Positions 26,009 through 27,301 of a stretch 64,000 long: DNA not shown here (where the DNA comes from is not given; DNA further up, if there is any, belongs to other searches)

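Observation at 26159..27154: Nudix hydrolase fused to a low-molecular-weight PTP/ArsC-like phosphatase domain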

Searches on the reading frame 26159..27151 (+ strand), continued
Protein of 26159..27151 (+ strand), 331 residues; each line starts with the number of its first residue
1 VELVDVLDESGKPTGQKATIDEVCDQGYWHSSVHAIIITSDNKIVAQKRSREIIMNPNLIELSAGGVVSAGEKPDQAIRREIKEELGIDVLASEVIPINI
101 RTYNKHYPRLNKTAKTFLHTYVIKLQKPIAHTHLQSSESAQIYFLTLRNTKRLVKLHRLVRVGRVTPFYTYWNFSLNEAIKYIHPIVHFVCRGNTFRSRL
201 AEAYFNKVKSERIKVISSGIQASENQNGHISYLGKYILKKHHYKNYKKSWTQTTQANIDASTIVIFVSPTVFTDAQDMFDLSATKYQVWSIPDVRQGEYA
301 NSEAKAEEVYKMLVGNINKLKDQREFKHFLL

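Call 44: find_homologous_proteins(query=A4, max_evalue=1e-20)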
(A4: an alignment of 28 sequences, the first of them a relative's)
Query A4 (28 sequences) (345 aa, profile of the alignment): 144 proteins with E <= 1e-20 among 8000 candidates; the best 120 are listed.
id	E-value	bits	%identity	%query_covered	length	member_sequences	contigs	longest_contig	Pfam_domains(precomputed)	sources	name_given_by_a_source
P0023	2.9e-130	453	100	100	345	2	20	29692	PF01451.28,PF00293.35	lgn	-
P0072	2.6e-128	446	56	98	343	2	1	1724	PF01451.28,PF00293.35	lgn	-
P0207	4.8e-128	445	47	97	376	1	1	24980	PF01451.28,PF00293.35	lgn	-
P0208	1.4e-127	444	42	95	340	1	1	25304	PF01451.28,PF00293.35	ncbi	ncbi:MAG: NUDIX domain-containing protein [Candidatus Saccharimonadales bacterium]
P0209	2.1e-127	443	66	97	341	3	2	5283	PF01451.28,PF00293.35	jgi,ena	-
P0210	2.3e-127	443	69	98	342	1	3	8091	PF01451.28,PF00293.35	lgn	-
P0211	2.7e-127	443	67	98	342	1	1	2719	PF01451.28,PF00293.35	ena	-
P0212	3.2e-127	443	66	97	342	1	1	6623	PF01451.28,PF00293.35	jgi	jgi:8-oxo-dGTP pyrophosphatase MutT (NUDIX family)/protein-tyrosine-phosphatase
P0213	3.8e-127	442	65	99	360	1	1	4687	PF01451.28,PF00293.35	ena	-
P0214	4.5e-127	442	43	95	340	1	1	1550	PF01451.28,PF00293.35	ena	-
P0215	5.9e-127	442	64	98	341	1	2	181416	PF01451.28,PF00293.35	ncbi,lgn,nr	ncbi:MAG TPA: NUDIX domain-containing protein [Candidatus Saccharimonadales bacterium]|nr:NUDIX doma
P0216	7.0e-127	441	66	98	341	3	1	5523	PF01451.28,PF00293.35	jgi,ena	-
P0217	1.3e-126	440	63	99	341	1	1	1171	PF01451.28,PF00293.35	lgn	-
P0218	1.6e-126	440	64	96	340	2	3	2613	PF01451.28,PF00293.35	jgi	jgi:isopentenyl-diphosphate delta-isomerase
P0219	2.3e-126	440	45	95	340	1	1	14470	PF01451.28,PF00293.35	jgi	jgi:protein-tyrosine-phosphatase/8-oxo-dGTP pyrophosphatase MutT (NUDIX family)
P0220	2.4e-126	440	65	99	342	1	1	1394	PF01451.28,PF00293.35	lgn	-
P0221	2.8e-126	439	63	98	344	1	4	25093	PF01451.28,PF00293.35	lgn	-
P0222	2.9e-126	439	61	97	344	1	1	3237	PF01451.28,PF00293.35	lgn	-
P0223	5.9e-126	438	64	98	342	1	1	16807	PF01451.28,PF00293.35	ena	-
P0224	6.4e-126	438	62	98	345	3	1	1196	PF01451.28,PF00293.35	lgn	-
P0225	7.1e-126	438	66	98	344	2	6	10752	PF01451.28,PF00293.35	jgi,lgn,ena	-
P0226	7.8e-126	438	51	96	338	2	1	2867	PF01451.28,PF00293.35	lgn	-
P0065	8.0e-126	438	40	97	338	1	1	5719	PF01451.28,PF00293.35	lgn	-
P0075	1.2e-125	437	42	96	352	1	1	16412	PF01451.28,PF00293.35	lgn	-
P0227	2.1e-125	437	59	98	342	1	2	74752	PF01451.28,PF00293.35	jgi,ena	-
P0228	5.8e-125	435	51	97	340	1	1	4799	PF01451.28,PF00293.35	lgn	-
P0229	5.8e-125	435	67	98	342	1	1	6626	PF01451.28,PF00293.35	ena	-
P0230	8.8e-125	434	63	98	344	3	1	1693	PF01451.28,PF00293.35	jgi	jgi:protein-tyrosine-phosphatase/8-oxo-dGTP pyrophosphatase MutT (NUDIX family)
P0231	9.8e-125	434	67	98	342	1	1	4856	PF01451.28,PF00293.35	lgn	-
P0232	1.1e-124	434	61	98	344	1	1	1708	PF01451.28,PF00293.35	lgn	-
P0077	1.1e-124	434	43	95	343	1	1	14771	PF01451.28,PF00293.35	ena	-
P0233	1.3e-124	434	63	97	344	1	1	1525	PF01451.28,PF00293.35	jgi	-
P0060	1.3e-124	434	40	98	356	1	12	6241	PF01451.28,PF00293.35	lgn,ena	-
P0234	1.6e-124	434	64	98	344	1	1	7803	PF01451.28,PF00293.35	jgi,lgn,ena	-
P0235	1.6e-124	434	64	98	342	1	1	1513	PF01451.28,PF00293.35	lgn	-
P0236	1.6e-124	434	66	98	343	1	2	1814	PF01451.28,PF00293.35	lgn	-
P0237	2.1e-124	433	73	97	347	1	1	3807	PF01451.28,PF00293.35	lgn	-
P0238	2.4e-124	433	50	98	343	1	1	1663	PF01451.28,PF00293.35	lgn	-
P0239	2.5e-124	433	44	95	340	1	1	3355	PF01451.28,PF00293.35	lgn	-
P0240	2.7e-124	433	67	97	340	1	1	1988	PF01451.28,PF00293.35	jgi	jgi:protein-tyrosine-phosphatase/8-oxo-dGTP pyrophosphatase MutT (NUDIX family)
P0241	3.3e-124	433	64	99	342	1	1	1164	PF01451.28,PF00293.35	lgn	-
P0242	3.3e-124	433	61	97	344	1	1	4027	PF01451.28,PF00293.35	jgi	jgi:protein-tyrosine-phosphatase/8-oxo-dGTP pyrophosphatase MutT (NUDIX family)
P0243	3.9e-124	432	42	95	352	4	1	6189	PF01451.28,PF00293.35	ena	-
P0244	4.9e-124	432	62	98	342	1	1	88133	PF01451.28,PF00293.35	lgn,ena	-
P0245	5.6e-124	432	58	98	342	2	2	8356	PF01451.28,PF00293.35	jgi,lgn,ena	-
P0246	1.1e-123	431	63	98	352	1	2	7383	PF01451.28,PF00293.35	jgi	jgi:protein-tyrosine-phosphatase/8-oxo-dGTP pyrophosphatase MutT (NUDIX family)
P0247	1.1e-123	431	65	97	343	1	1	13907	PF01451.28,PF00293.35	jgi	jgi:protein-tyrosine-phosphatase/8-oxo-dGTP pyrophosphatase MutT (NUDIX family)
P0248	1.4e-123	431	60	98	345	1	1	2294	PF01451.28,PF00293.35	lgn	-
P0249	1.6e-123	430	66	97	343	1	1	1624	PF01451.28,PF00293.35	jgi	jgi:protein-tyrosine-phosphatase/8-oxo-dGTP pyrophosphatase MutT (NUDIX family)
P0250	1.7e-123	430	57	99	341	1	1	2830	PF01451.28,PF00293.35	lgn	-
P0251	2.1e-123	430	63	97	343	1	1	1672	PF01451.28,PF00293.35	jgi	jgi:protein-tyrosine-phosphatase/8-oxo-dGTP pyrophosphatase MutT (NUDIX family)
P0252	2.5e-123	430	60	97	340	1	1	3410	PF01451.28,PF00293.35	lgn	-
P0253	3.5e-123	429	61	99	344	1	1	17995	PF01451.28,PF00293.35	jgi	jgi:protein-tyrosine-phosphatase/8-oxo-dGTP pyrophosphatase MutT (NUDIX family)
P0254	3.5e-123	429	79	99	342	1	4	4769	PF01451.28,PF00293.35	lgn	-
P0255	3.8e-123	429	65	97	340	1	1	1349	PF01451.28,PF00293.35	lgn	-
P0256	3.8e-123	429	61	98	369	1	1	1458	PF01451.28,PF00293.35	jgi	jgi:protein-tyrosine-phosphatase/8-oxo-dGTP pyrophosphatase MutT (NUDIX family)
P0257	8.1e-123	428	61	97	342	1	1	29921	PF01451.28,PF00293.35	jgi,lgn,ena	-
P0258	9.3e-123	428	62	98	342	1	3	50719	PF01451.28,PF00293.35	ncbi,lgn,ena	-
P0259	1.3e-122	427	65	97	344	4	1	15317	PF01451.28,PF00293.35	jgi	-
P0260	1.5e-122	427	55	96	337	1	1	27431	PF01451.28,PF00293.35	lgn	-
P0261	1.7e-122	427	56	98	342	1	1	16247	PF01451.28,PF00293.35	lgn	-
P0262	2.1e-122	427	66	98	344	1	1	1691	PF01451.28,PF00293.35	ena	-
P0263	2.4e-122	427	59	98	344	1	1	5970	PF01451.28,PF00293.35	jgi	jgi:8-oxo-dGTP pyrophosphatase MutT (NUDIX family)/protein-tyrosine-phosphatase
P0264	2.7e-122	426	61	98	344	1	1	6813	PF01451.28,PF00293.35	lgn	-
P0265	2.8e-122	426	63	97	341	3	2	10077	PF01451.28,PF00293.35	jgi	-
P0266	3.3e-122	426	64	98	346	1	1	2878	PF01451.28,PF00293.35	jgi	jgi:isopentenyl-diphosphate Delta-isomerase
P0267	3.7e-122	426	65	98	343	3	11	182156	PF01451.28,PF00293.35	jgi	jgi:8-oxo-dGTP pyrophosphatase MutT (NUDIX family)/protein-tyrosine-phosphatase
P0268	5.2e-122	425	61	98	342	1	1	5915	PF01451.28,PF00293.35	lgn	-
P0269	5.6e-122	425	60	98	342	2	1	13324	PF01451.28,PF00293.35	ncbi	-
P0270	6.4e-122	425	43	95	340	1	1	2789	PF01451.28,PF00293.35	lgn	-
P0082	6.5e-122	425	33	94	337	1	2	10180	PF01451.28,PF00293.35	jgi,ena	-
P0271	8.3e-122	425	65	97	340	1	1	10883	PF01451.28,PF00293.35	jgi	jgi:protein-tyrosine-phosphatase/8-oxo-dGTP pyrophosphatase MutT (NUDIX family)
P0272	9.0e-122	425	63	98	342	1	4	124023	PF01451.28,PF00293.35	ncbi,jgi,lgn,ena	-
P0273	1.0e-121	424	59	98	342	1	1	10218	PF01451.28,PF00293.35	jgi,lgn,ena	-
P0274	1.4e-121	424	65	99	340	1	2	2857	PF01451.28,PF00293.35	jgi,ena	-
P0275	1.9e-121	424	59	98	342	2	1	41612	PF01451.28,PF00293.35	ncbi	-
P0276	3.8e-121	423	65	97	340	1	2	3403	PF01451.28,PF00293.35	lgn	-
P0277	4.0e-121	422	64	98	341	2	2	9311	PF01451.28,PF00293.35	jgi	jgi:protein-tyrosine-phosphatase/8-oxo-dGTP pyrophosphatase MutT (NUDIX family)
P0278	4.1e-121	422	53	97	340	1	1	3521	PF01451.28,PF00293.35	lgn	-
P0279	4.2e-121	422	66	98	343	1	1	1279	PF01451.28,PF00293.35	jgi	jgi:protein-tyrosine-phosphatase/8-oxo-dGTP pyrophosphatase MutT (NUDIX family)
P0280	5.1e-121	422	59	98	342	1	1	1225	PF01451.28,PF00293.35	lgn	-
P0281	5.8e-121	422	63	97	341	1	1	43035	PF01451.28,PF00293.35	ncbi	-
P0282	1.6e-120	420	39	95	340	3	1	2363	PF00293.35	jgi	jgi:isopentenyl-diphosphate delta-isomerase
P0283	4.9e-120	419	63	98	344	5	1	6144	PF01451.28,PF00293.35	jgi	jgi:protein-tyrosine-phosphatase/8-oxo-dGTP pyrophosphatase MutT (NUDIX family)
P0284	6.1e-120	419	56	97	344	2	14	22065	PF01451.28,PF00293.35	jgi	jgi:protein-tyrosine-phosphatase/8-oxo-dGTP pyrophosphatase MutT (NUDIX family)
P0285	1.9e-119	417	41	96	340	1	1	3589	PF01451.28,PF00293.35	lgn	-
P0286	4.9e-119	416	43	94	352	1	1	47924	PF01451.28,PF00293.35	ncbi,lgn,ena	-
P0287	1.2e-118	414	59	97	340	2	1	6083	PF01451.28,PF00293.35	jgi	jgi:protein-tyrosine-phosphatase/8-oxo-dGTP pyrophosphatase MutT (NUDIX family)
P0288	1.6e-118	414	61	99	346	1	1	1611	PF01451.28,PF00293.35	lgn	-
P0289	2.9e-118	413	60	95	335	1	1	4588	PF01451.28,PF00293.35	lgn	-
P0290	3.3e-118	413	48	97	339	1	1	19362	PF01451.28,PF00293.35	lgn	-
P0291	3.8e-117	409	41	94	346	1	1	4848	PF01451.28,PF00293.35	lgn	-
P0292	6.9e-117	409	54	96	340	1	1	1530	PF01451.28,PF00293.35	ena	-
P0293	2.0e-116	407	41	96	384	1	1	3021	PF01451.28,PF00293.35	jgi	jgi:8-oxo-dGTP pyrophosphatase MutT (NUDIX family)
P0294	7.9e-115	402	57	99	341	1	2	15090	PF01451.28,PF00293.35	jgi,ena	-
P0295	7.9e-115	402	56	97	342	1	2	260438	PF01451.28,PF00293.35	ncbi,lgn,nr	ncbi:MAG TPA: NUDIX domain-containing protein [Candidatus Saccharimonadales bacterium]|nr:NUDIX doma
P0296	3.9e-114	400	52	97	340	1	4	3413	PF01451.28,PF00293.35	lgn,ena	-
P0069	2.0e-113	397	33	94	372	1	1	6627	PF01451.28,PF00293.35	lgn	-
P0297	1.3e-112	394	40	96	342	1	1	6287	PF01451.28,PF00293.35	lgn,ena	-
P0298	6.7e-112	392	61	92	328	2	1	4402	PF00293.35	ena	-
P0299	3.8e-111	390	56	93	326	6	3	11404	PF00293.35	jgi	jgi:isopentenyl-diphosphate delta-isomerase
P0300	9.5e-111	388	47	93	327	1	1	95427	PF00293.35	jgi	jgi:isopentenyl-diphosphate delta-isomerase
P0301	2.0e-109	384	56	98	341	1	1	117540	PF01451.28,PF00293.35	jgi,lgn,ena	-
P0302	6.2e-109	382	59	90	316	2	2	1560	PF00293.35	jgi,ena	-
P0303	5.6e-107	376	68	89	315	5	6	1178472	PF00293.35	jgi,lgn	jgi:8-oxo-dGTP pyrophosphatase MutT (NUDIX family)/protein-tyrosine-phosphatase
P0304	1.1e-106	375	57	98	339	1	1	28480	PF01451.28,PF00293.35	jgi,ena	-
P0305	8.8e-106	372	56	88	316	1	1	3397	PF00293.35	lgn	-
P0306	4.1e-105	370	60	89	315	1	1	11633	PF00293.35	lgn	-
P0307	7.0e-105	369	28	91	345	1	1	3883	PF01451.28,PF00293.35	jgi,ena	-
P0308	1.5e-104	368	55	88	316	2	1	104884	PF00293.35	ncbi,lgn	-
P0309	1.8e-104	368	33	88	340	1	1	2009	PF01451.28,PF00293.35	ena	-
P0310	2.3e-104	367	53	91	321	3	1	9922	PF00293.35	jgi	-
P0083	3.9e-103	363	28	88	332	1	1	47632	PF01451.28,PF00293.35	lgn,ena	-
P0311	3.7e-102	360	32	90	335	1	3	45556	PF01451.28,PF00293.35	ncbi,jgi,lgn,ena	jgi:protein-tyrosine-phosphatase/isopentenyldiphosphate isomerase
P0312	1.5e-101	358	58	84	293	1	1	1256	PF00293.35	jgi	jgi:8-oxo-dGTP pyrophosphatase MutT (NUDIX family)/protein-tyrosine-phosphatase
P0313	1.8e-100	355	28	87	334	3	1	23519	PF01451.28,PF00293.35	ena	-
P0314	3.4e-97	344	45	81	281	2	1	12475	PF00293.35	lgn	-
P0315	6.7e-97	343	29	94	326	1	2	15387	PF01451.28,PF00293.35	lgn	-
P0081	2.1e-96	341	37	96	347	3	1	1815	PF00293.35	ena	-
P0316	9.3e-96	339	54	88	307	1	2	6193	PF00293.35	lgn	-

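Call 45: find_encoding_contigs(protein=P0215, flank=5000, max_places=1)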
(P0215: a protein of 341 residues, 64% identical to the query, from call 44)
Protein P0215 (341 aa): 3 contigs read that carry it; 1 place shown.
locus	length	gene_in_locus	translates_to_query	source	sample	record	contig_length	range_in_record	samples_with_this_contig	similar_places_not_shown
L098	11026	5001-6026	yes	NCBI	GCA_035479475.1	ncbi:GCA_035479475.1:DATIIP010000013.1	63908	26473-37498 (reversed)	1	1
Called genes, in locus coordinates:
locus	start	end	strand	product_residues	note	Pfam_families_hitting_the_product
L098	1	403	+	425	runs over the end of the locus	PF08245:Mur_ligase_M, PF08353:MurT_C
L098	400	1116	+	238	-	PF07685:GATase_3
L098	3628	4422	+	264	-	-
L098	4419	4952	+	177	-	PF03602:Cons_hypoth95, PF01170:UPF0020 (weak), PF05175:MTS (weak), PF06325:PrmA, PF13847:Methyltransf_31 (weak), PF13649:Methyltransf_25 (weak)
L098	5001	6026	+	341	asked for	PF01451:LMWPc, PF00293:NUDIX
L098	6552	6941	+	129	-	PF01634:HisG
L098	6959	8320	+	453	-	PF13393:tRNA-synt_His, PF00587:tRNA-synt_2b, PF03129:HGTP_anticodon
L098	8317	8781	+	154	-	-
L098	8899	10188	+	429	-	PF05697:Trigger_N, PF00254:FKBP_C, PF05698:Trigger_C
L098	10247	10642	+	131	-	-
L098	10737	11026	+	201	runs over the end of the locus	PF00574:CLP_protease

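Call 46: find_encoding_contigs(protein=P0208, flank=5000, max_places=1)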
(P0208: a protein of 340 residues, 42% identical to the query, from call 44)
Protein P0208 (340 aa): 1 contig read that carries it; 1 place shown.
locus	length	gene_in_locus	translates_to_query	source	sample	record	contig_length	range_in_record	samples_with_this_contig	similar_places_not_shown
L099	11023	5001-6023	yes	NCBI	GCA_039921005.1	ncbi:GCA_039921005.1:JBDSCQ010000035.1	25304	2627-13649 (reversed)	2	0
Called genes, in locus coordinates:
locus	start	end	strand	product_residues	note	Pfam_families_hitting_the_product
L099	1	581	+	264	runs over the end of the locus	PF13489:Methyltransf_23, PF01209:Ubie_methyltran (faint), PF08241:Methyltransf_11, PF08242:Methyltransf_12, PF13649:Methyltransf_25, PF13847:Methyltransf_31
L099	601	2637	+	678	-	PF17191:RecG_wedge, PF04851:ResIII, PF13604:AAA_30 (faint), PF00270:DEAD, PF07517:SecA_DEAD (weak), PF00271:Helicase_C, PF22590:Cas3-like_C_2 (weak), PF19833:RecG_dom3_C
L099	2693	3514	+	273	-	-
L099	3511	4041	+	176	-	PF03602:Cons_hypoth95, PF01170:UPF0020 (faint), PF02475:TRM5-TYW2_MTfase (weak), PF05175:MTS (weak), PF06325:PrmA, PF13847:Methyltransf_31, PF13649:Methyltransf_25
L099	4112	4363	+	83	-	-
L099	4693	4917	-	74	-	-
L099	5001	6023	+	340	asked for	PF01451:LMWPc, PF00293:NUDIX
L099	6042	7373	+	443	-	PF13393:tRNA-synt_His, PF00587:tRNA-synt_2b, PF03129:HGTP_anticodon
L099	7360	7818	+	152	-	-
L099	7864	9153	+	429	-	PF05697:Trigger_N, PF00254:FKBP_C, PF05698:Trigger_C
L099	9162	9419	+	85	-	-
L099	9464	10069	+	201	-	PF00574:CLP_protease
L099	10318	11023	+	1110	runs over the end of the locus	PF04563:RNA_pol_Rpb2_1, PF04561:RNA_pol_Rpb2_2, PF04565:RNA_pol_Rpb2_3, PF10385:RNA_pol_Rpb2_45, PF00562:RNA_pol_Rpb2_6, PF04560:RNA_pol_Rpb2_7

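Call 47: find_encoding_contigs(protein=P0311, flank=5000, max_places=1)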
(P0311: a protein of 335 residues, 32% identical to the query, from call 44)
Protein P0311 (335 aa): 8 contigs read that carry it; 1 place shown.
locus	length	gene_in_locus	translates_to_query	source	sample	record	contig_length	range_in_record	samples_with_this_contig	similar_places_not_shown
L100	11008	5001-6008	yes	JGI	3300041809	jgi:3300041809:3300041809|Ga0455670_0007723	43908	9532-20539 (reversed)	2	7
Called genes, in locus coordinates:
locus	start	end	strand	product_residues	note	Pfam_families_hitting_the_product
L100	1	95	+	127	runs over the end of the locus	PF00072:Response_reg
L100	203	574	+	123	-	PF00072:Response_reg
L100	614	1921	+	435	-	PF21799:MurD-like_N (faint), PF08245:Mur_ligase_M, PF02875:Mur_ligase_C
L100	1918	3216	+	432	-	PF26299:MurL_N, PF26298:MurL_epimerase_C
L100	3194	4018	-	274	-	PF00763:THF_DHG_CYH, PF02882:THF_DHG_CYH_C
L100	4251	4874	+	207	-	PF10026:DUF2268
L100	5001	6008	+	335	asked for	PF01451:LMWPc, PF00293:NUDIX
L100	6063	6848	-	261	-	PF00248:Aldo_ket_red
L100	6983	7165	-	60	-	-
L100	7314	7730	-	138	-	-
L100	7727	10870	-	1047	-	PF01833:TIG, PF07705:CARDB, PF00041:fn3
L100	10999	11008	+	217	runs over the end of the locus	-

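Call 67: search_protein_families(library=padloc, proteins=[window:26159-27151:+], max_evalue=0.01)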
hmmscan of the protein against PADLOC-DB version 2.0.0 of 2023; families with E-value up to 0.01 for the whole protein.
window:26159-27151:+ (331 aa): 1 family
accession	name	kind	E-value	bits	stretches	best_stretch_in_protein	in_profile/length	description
PDLC04899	PDC-S07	-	1.9e-11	41.7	1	32-110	8-84/135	-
